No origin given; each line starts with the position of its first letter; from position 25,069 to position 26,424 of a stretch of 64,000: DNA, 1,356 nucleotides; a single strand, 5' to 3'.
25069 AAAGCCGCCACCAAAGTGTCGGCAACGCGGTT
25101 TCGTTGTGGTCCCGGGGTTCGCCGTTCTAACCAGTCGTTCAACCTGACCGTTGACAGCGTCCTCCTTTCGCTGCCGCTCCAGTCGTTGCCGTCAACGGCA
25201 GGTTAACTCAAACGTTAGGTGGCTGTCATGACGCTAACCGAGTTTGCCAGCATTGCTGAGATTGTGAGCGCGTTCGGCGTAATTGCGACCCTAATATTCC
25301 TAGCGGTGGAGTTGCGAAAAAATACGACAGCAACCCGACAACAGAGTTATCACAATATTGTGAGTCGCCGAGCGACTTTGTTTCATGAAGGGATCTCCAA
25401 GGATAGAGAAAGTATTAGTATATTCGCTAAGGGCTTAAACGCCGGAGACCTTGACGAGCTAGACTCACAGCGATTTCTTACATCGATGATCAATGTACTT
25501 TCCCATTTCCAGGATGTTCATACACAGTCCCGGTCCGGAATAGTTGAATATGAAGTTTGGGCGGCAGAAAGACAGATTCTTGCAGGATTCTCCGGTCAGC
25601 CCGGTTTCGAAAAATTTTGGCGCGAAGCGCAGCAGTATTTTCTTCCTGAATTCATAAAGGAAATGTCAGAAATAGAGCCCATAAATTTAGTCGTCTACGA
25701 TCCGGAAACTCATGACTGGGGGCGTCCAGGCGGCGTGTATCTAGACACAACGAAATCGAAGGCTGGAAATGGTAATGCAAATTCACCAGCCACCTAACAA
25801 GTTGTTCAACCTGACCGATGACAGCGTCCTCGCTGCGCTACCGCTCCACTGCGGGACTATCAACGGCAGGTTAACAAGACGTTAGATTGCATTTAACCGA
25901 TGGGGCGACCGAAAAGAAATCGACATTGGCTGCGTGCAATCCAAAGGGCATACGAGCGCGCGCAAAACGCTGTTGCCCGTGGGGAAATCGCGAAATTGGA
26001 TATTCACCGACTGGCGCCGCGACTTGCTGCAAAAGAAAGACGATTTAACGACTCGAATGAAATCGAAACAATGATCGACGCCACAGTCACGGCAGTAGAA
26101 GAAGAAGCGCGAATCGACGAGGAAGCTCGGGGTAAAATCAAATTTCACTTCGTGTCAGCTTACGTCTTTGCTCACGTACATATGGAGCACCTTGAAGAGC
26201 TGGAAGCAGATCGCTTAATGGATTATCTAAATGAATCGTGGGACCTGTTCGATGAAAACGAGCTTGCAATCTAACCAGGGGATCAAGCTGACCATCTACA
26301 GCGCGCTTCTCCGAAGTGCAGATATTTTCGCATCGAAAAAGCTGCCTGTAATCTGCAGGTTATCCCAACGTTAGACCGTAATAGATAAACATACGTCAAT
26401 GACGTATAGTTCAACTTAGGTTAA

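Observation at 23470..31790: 8-kb integron cassette array with no integrase anywhere in the 64-kb window (CALIN-like)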

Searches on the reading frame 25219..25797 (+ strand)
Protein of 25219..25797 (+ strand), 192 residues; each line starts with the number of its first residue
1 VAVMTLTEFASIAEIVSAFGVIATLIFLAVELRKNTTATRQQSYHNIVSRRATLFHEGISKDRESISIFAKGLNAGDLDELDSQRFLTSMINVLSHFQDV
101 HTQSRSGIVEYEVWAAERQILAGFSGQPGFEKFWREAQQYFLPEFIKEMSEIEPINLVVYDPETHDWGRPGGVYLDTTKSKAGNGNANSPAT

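Call 6: search_protein_families(library=pfam, proteins=[window:25219-25797:+], max_evalue=0.01)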
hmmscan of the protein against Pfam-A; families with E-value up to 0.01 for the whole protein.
window:25219-25797:+ (192 aa): 0 families

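Call 11: find_encoding_contigs(protein=window:25219-25797:+, flank=10000, max_places=6)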
Protein window:25219-25797:+ (192 aa): no gene with exactly this product is on record in the collection.

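Call 33: find_homologous_proteins(query=window:25228-25797:+, max_evalue=0.001)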
Query window:25228-25797:+ (189 aa): 18 proteins with E <= 0.001 among 123 candidates.
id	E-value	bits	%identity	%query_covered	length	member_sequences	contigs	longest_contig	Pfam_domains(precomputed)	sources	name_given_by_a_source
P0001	1.3e-91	323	79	98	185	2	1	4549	-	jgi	-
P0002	6.6e-91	321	77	97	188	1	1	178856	-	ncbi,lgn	-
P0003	2.6e-90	319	77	100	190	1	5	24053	-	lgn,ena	-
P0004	1.2e-83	297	75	95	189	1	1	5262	-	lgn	-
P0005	2.8e-82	293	70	100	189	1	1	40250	-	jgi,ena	-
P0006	4.1e-78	279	68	99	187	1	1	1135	-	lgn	-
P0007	1.1e-75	271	66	98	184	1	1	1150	-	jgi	jgi:hypothetical protein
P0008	7.2e-73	262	61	100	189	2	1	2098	-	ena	-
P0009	7.6e-71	255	65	90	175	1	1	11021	-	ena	-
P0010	1.7e-63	232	100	54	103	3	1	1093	-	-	-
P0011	1.5e-62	228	60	90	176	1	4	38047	-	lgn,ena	-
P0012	4.2e-56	207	55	89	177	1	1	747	-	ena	-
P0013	9.2e-56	206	52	96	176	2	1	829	-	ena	-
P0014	2.0e-54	202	53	90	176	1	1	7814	-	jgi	jgi:hypothetical protein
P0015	2.3e-53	198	53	90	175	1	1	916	-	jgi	-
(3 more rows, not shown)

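Call 34: find_encoding_contigs(protein=P0002, flank=10000, max_places=3)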
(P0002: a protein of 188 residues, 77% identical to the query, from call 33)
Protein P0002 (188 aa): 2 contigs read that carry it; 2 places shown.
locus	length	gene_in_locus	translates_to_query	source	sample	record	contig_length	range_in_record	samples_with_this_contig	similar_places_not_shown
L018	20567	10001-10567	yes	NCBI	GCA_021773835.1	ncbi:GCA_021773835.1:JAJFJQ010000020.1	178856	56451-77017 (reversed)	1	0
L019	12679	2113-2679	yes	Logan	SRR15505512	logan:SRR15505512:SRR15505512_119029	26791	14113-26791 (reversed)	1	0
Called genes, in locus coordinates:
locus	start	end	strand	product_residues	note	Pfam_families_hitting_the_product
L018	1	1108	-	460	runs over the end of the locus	PF17408:MCD_N, PF05292:MCD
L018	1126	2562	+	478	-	PF00355:Rieske, PF11723:Aromatic_hydrox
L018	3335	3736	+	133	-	PF00903:Glyoxalase, PF13468:Glyoxalase_3 (faint), PF13669:Glyoxalase_4 (weak)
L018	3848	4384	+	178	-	PF13527:Acetyltransf_9, PF00583:Acetyltransf_1, PF13673:Acetyltransf_10, PF13508:Acetyltransf_7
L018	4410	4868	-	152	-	PF01152:Bac_globin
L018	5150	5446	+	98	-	-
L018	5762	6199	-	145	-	-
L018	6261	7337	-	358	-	PF00296:Bac_luciferase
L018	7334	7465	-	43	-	-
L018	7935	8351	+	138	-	-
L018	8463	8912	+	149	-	PF12158:DUF3592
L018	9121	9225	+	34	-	-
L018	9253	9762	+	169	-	-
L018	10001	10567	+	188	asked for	-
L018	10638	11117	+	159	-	-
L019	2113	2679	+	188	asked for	-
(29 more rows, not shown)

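Call 35: find_encoding_contigs(protein=P0005, flank=10000, max_places=3)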
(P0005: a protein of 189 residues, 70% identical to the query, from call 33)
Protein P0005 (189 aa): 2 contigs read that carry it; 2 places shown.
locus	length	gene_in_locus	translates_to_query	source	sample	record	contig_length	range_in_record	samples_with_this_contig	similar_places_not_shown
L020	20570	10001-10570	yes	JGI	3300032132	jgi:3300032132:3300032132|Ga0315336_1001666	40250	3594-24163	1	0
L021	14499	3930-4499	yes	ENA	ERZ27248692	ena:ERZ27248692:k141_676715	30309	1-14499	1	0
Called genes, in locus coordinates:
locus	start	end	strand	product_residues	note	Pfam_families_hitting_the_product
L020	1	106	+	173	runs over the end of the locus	-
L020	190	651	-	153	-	-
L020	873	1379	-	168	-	-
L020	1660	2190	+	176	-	-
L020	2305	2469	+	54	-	-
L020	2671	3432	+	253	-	-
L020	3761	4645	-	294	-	PF00578:AhpC-TSA, PF11412:DsbD_N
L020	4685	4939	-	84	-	-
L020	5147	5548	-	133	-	-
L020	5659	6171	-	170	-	PF19560:DUF6082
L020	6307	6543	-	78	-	-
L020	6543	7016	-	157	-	-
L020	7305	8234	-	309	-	-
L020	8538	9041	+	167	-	-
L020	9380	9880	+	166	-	-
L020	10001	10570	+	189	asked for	-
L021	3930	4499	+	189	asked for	-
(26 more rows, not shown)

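Call 38: find_encoding_contigs(protein=P0011, flank=10000, max_places=4)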
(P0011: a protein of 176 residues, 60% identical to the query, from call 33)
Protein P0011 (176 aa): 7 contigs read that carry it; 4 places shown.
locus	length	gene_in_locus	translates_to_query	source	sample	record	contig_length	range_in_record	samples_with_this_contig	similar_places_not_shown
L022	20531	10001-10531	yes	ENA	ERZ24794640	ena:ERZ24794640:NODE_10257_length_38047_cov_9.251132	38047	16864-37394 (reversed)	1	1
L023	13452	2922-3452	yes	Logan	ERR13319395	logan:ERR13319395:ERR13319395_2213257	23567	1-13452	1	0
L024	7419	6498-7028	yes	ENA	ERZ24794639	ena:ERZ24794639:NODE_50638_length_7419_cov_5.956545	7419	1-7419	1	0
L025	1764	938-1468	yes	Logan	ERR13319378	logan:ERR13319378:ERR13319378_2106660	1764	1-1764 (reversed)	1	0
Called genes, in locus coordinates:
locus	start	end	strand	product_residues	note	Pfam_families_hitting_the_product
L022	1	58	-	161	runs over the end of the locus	-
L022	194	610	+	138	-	-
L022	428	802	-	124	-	PF04020:Phage_holin_4_2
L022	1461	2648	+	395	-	PF17396:DUF1611_N, PF07755:DUF1611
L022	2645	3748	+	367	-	PF01168:Ala_racemase_N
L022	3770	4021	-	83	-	-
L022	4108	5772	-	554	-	PF00743:FMO-like, PF07992:Pyr_redox_2, PF01266:DAO (faint), PF05834:Lycopene_cycl (faint), PF13450:NAD_binding_8, PF13738:Pyr_redox_3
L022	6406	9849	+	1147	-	PF00289:Biotin_carb_N, PF02786:CPSase_L_D2, PF07478:Dala_Dala_lig_C (weak), PF02785:Biotin_carb_C, PF00682:HMGL-like, PF02436:PYC_OADA, PF00364:Biotin_lipoyl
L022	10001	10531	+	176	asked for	-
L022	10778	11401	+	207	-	PF03848:TehB, PF13847:Methyltransf_31, PF08241:Methyltransf_11, PF08242:Methyltransf_12, PF13649:Methyltransf_25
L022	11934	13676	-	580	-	PF02538:Hydantoinase_B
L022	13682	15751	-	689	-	PF05378:Hydant_A_N, PF01968:Hydantoinase_A, PF19278:Hydant_A_C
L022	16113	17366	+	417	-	PF01494:FAD_binding_3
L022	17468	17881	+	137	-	PF07366:SnoaL (weak), PF12680:SnoaL_2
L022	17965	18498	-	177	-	-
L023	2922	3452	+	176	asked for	-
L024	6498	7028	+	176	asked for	-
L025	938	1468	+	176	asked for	-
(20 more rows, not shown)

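Call 39: find_encoding_contigs(protein=P0003, flank=10000, max_places=5)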
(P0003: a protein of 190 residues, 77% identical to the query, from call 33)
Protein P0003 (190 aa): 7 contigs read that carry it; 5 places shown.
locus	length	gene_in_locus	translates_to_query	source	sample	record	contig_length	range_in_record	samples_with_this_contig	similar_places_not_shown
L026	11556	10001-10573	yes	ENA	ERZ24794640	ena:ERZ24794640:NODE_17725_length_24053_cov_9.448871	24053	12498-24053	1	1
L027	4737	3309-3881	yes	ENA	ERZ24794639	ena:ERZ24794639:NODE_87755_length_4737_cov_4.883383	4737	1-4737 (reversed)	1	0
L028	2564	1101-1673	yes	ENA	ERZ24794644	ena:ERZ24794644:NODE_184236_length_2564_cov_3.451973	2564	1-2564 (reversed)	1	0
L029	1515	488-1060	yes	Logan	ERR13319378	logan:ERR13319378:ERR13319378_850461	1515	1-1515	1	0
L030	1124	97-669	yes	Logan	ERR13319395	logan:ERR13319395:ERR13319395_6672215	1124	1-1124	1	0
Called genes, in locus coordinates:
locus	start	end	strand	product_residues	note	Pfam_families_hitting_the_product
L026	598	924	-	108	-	PF01541:GIY-YIG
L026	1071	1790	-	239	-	PF00702:Hydrolase, PF13419:HAD_2, PF13242:Hydrolase_like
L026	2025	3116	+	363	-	PF02627:CMD (faint)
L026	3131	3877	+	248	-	PF00211:Guanylate_cyc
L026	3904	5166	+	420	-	PF00144:Beta-lactamase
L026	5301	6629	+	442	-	PF01554:MatE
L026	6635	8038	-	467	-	PF13495:Phage_int_SAM_4, PF00589:Phage_integrase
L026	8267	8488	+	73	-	PF04255:DUF433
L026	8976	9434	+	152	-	-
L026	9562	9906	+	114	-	-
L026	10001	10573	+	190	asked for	-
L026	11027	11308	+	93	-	PF01381:HTH_3, PF12844:HTH_19 (weak), PF13560:HTH_31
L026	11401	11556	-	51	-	?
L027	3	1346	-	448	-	?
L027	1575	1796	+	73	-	PF04255:DUF433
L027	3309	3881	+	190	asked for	-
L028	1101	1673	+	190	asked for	-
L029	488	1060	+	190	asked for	-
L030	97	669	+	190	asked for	-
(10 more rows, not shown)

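Call 66: search_protein_families(library=padloc, proteins=[window:25228-25797:+], max_evalue=0.1)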
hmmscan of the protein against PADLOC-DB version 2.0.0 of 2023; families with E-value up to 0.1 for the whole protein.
window:25228-25797:+ (189 aa): 0 families

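Call 67: search_protein_families(library=ncbifam, proteins=[window:25228-25797:+], max_evalue=0.1)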
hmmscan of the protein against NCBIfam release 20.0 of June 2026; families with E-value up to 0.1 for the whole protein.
window:25228-25797:+ (189 aa): 0 families

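Call 69: search_solved_structures(query=L026:6638-8038:-, show_alignments=1, max_evalue=1e-10)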
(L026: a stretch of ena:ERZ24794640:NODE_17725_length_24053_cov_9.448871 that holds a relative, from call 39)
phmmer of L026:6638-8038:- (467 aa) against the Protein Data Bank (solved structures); distinct sequences matched with E-value up to 1e-10: 9.
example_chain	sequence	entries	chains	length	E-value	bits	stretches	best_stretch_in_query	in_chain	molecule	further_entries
2a3v_A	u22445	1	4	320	5.5e-91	309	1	160-464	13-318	site-specific recombinase IntI4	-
4a8e_A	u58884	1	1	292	4.4e-33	118.2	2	171-329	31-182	PROBABLE TYROSINE RECOMBINASE XERC-LIKE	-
5hxy_A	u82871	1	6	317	7e-31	110.9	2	382-452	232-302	Tyrosine recombinase XerA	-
1a0p_A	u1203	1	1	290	4.1e-22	82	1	374-453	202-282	SITE-SPECIFIC RECOMBINASE XERD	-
5dcf_A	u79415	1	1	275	7e-20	74.6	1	374-453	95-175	Tyrosine recombinase XerD,DNA translocase FtsK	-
5c6k_A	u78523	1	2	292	8.8e-13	51.3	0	411-451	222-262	Integrase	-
5dor_A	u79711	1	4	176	1.1e-12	50.9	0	411-451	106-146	Integrase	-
9i5v_14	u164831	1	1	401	6e-11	45.2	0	408-451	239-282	Ribosome-associated translation inhibitor RaiA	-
5jjv_A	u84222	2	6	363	8.7e-11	44.7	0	391-451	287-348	Tyrosine recombinase XerH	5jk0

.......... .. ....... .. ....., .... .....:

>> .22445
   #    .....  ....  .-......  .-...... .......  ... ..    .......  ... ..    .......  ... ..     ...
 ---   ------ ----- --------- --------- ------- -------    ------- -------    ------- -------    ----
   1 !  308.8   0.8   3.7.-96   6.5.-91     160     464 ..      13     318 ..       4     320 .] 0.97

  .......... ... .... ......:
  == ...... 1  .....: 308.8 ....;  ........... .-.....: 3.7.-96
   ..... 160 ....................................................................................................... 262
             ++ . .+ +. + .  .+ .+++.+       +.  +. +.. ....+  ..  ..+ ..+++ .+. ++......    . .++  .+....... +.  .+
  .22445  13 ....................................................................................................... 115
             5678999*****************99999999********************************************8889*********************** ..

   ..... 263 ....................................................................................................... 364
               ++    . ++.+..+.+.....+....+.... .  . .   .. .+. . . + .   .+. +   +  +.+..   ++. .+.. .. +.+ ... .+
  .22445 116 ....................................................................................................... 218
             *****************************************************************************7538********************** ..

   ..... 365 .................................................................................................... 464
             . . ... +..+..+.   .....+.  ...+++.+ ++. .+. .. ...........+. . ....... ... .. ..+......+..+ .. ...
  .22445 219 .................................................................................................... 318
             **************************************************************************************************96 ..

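Call 79: list_cluster_members(proteins=[L026:6638-8038:-])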
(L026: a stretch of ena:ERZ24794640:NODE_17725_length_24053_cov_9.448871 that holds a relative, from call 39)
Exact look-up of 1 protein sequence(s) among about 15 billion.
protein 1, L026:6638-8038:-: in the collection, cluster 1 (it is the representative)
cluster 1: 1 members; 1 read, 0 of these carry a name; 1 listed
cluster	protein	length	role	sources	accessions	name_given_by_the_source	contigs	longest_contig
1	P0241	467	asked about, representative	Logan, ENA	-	-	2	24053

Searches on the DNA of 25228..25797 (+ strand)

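Call 88: build_rna_model(alignment_id=A6)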
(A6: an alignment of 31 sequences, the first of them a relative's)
Model R2 built from alignment A6 (31 sequences, 126 columns); structure: RNAalifold consensus.
model positions 114; base pairs 24; branch points 0; effective number of sequences 2.83; information 0.59 bits per position. Calibrated on 0.2 Mb of random sequence (short: E-values are rough).
structure used (alignment columns):
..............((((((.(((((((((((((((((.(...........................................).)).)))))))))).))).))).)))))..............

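Call 89: search_with_rna_model(model_id=R2, source=window, filters=off, max_evalue=1)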
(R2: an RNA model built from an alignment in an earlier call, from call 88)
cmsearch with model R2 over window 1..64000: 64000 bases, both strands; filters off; matches with E-value up to 1: 15.
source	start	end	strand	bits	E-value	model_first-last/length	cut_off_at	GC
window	25789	25890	-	84.5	5.6e-21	1-114/114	no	0.55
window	26266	26379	-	77.8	3.7e-19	1-114/114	no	0.49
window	25121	25223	-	75.1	2e-18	1-114/114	no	0.57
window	24135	24237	-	64.1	2e-15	1-114/114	no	0.58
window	24743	24846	-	62.9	4.5e-15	1-114/114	no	0.64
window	27495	27596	-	39.6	9.8e-09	1-114/114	no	0.6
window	30134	30250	-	37.9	3e-08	1-114/114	no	0.59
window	25789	25890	+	30.3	3.6e-06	1-114/114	no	0.55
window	26266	26379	+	26.9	3e-05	1-114/114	no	0.49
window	25121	25223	+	26.1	4.8e-05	1-114/114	no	0.57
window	27968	28061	-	19.6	0.0029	1-114/114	no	0.57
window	28993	29096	-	19.1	0.0039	1-114/114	no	0.58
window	31320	31353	-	14.4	0.074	1-114/114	no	0.5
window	24135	24237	+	13.7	0.12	1-114/114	no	0.58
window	2069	2176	+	11.8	0.4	1-114/114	no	0.52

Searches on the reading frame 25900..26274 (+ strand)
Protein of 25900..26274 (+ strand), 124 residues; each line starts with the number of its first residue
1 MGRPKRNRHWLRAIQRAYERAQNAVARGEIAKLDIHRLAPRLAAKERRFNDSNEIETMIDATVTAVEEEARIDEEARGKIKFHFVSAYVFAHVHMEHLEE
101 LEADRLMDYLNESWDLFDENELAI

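Call 6: search_protein_families(library=pfam, proteins=[window:25900-26274:+], max_evalue=0.01)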
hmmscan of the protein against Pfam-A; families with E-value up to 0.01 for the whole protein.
window:25900-26274:+ (124 aa): 0 families

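Call 66: search_protein_families(library=padloc, proteins=[window:25900-26274:+], max_evalue=0.1)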
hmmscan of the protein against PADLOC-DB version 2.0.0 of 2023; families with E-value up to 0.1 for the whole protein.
window:25900-26274:+ (124 aa): 2 families
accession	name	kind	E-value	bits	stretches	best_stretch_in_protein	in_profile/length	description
PDLC01010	Csm2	-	0.022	13.8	1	8-76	7-73/96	CRISPR type III-A/MTUBE-associated protein Csm2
PDLC01749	Cas2b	-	0.033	12.7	1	5-52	12-59/87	-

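Call 67: search_protein_families(library=ncbifam, proteins=[window:25900-26274:+], max_evalue=0.1)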
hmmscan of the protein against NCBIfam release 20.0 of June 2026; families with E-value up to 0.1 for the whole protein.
window:25900-26274:+ (124 aa): 2 families
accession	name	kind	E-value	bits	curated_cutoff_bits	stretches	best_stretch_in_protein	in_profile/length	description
NF041706.1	2OG_matur_YhhC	equivalog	0.063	12.9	150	1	57-115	65-123/182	cyclophane-containing peptide 2OG-Fe(II) oxygenase YhhC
TIGR01870.1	cas_TM1810_Csm2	hypoth_equivalog_domain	0.084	13.8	30.6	0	8-76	7-73/96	type III-A CRISPR-associated protein Csm2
